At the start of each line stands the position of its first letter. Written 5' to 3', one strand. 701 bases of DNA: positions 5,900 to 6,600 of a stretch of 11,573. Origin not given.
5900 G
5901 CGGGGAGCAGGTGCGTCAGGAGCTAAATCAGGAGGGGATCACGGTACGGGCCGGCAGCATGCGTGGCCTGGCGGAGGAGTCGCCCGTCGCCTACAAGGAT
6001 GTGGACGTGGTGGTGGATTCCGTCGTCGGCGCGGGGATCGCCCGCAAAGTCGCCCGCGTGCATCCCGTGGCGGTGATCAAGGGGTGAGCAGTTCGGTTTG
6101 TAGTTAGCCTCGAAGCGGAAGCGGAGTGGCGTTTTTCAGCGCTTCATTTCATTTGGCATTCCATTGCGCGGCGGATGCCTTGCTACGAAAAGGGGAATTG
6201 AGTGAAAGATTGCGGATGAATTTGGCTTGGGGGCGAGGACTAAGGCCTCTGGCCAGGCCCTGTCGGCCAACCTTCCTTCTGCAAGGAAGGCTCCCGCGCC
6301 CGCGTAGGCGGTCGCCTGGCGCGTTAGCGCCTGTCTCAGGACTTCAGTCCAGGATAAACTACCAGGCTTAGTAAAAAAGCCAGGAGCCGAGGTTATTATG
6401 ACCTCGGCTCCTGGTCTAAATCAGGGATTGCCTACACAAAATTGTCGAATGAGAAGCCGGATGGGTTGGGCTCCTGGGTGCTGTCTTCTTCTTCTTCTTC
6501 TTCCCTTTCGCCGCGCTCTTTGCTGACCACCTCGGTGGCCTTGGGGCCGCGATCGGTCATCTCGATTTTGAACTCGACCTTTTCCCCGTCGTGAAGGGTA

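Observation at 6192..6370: Repeated intergenic element (copy A) embedded in a hairpin-dense 180-nt GC-rich block downstream of rtcB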

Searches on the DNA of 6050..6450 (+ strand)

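Call 7: search_rna_families(source=window, start=6050, end=6450, threshold=evalue, max_evalue=10, show_alignments=3)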
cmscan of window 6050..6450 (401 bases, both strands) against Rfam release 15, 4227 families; matches with E-value up to 10: 2.
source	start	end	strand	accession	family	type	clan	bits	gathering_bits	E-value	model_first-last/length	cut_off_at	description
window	6344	6419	+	RF02074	STnc240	Gene; sRNA;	-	18.7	55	3.4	1-77/77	no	Enterobacterial sRNA STnc240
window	6386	6407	-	RF01330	CRISPR-DR16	Gene; CRISPR;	-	13.3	35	5.7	6-26/37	no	CRISPR RNA direct repeat element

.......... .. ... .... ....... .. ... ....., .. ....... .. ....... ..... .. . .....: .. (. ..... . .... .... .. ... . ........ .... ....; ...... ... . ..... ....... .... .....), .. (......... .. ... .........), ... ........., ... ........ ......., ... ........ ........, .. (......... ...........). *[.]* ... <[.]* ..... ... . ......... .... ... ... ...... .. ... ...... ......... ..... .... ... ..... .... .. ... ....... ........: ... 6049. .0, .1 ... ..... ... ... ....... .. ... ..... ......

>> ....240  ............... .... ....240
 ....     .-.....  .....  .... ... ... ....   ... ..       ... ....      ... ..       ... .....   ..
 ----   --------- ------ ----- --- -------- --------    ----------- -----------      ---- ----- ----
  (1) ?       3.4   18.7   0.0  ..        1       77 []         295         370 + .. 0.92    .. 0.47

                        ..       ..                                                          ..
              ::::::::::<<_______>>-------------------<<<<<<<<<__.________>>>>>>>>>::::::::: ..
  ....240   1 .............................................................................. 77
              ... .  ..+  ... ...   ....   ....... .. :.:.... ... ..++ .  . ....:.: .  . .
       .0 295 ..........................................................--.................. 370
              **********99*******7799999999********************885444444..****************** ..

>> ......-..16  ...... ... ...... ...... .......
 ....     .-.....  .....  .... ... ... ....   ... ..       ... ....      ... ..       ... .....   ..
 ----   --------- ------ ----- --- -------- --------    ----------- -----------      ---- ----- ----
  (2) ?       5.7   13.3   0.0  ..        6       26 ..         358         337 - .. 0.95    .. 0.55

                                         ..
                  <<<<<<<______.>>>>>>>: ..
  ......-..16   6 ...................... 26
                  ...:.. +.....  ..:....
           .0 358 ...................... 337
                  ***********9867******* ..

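Call 22: search_dna_similar(query=window:6190-6375:+, collection=plasmids, mode=distant, max_evalue=0.01)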
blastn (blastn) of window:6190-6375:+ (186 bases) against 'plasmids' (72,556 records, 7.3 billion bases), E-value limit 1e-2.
No match.

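Call 23: search_dna_similar(query=window:6190-6375:+, collection=phages, mode=distant, max_evalue=0.01)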
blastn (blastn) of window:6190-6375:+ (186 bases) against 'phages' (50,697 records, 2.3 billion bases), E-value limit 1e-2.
No match.

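Call 78: build_rna_model(alignment_id=A11, structure=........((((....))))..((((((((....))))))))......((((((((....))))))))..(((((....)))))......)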
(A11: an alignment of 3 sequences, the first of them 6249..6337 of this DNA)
Model R1 built from alignment A11 (3 sequences, 90 columns); structure: as given.
model positions 88; base pairs 25; branch points 3; effective number of sequences 1.04; information 0.648 bits per position. Calibrated on 0.2 Mb of random sequence (short: E-values are rough).
structure used (alignment columns):
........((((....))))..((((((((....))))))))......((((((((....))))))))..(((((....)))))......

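Call 79: search_with_rna_model(model_id=R1, sources=[window, L002, L013, L014, L015, L016, L017, L018, L019, L020, L021, L022, L023, L031, L032, L033, L001, L003], max_evalue=10)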
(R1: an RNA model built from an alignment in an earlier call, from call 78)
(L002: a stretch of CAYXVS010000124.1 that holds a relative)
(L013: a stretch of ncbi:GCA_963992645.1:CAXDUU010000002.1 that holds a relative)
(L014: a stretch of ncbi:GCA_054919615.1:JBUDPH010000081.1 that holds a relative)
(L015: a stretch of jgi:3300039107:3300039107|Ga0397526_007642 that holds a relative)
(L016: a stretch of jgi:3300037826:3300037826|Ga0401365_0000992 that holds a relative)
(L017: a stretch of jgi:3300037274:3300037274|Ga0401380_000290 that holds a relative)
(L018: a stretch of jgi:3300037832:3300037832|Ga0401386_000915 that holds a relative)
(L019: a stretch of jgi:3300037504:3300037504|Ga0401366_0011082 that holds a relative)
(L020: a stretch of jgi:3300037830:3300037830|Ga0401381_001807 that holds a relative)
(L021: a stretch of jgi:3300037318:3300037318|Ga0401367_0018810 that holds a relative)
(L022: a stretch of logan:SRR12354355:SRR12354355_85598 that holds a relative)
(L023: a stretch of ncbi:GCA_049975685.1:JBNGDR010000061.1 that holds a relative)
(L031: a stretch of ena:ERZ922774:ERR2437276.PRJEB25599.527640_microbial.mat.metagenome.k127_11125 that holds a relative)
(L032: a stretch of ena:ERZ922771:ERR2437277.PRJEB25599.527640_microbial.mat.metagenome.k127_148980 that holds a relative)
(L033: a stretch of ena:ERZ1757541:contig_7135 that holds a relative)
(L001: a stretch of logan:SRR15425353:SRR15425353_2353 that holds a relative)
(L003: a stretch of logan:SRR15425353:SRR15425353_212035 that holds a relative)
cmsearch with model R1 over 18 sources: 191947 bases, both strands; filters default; matches with E-value up to 10: 11.
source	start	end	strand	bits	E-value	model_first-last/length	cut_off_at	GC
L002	2533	2620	+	112.5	5.4e-26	1-88/88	no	0.69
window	6249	6337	+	102.7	1.4e-23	1-88/88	no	0.71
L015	1695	1782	-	100.6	4.9e-23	1-88/88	no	0.66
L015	1694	1781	+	48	5.9e-10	1-88/88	no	0.65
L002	2534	2622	-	47.6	7.5e-10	1-88/88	no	0.69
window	6250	6339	-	40.3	5e-08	1-88/88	no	0.7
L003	2484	2500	-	15.2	0.089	72-88/88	5'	0.65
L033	19756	19828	+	9.5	2.2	1-88/88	no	0.66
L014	9822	9923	+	9.5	2.4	1-88/88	no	0.7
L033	12161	12242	+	9.2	2.7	1-88/88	no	0.71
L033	18151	18218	+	8.8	3.5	1-88/88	no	0.71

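Call 83: search_with_rna_model(model_id=R1, sources=[L034, L035, L036, L037, L038, L039], max_evalue=10)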
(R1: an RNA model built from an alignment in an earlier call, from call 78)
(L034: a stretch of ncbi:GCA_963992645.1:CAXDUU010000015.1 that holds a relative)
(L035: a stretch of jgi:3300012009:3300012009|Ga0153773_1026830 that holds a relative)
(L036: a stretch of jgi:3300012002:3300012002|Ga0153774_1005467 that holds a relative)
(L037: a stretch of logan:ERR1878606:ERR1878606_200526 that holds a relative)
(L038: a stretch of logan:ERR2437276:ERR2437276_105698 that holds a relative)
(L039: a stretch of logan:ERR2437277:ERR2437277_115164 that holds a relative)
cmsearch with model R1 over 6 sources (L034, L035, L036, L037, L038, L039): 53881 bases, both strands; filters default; matches with E-value up to 10: 6.
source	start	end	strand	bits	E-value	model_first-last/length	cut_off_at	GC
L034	2955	3022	-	11.1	0.26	1-88/88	no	0.74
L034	11981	12062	+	9.2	0.77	1-88/88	no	0.71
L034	5101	5174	-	8.4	1.2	1-88/88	no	0.76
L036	9015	9086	+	7.6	2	1-88/88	no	0.69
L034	20176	20187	+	5.1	7.9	70-81/88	no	0.83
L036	11153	11164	+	5.1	7.9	70-81/88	no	0.83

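Call 101: search_with_rna_model(model_id=R1, sources=[L040], max_evalue=10, show_alignments=3)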
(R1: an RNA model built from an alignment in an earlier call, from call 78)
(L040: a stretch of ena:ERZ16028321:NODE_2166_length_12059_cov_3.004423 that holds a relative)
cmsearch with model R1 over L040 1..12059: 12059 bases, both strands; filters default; matches with E-value up to 10: 3.
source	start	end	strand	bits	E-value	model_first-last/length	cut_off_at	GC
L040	2962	3053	-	57.8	1.4e-13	1-88/88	no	0.7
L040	2961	3040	+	29.7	1.4e-06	1-88/88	no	0.69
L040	9396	9453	+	5.6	1.3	1-88/88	no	0.72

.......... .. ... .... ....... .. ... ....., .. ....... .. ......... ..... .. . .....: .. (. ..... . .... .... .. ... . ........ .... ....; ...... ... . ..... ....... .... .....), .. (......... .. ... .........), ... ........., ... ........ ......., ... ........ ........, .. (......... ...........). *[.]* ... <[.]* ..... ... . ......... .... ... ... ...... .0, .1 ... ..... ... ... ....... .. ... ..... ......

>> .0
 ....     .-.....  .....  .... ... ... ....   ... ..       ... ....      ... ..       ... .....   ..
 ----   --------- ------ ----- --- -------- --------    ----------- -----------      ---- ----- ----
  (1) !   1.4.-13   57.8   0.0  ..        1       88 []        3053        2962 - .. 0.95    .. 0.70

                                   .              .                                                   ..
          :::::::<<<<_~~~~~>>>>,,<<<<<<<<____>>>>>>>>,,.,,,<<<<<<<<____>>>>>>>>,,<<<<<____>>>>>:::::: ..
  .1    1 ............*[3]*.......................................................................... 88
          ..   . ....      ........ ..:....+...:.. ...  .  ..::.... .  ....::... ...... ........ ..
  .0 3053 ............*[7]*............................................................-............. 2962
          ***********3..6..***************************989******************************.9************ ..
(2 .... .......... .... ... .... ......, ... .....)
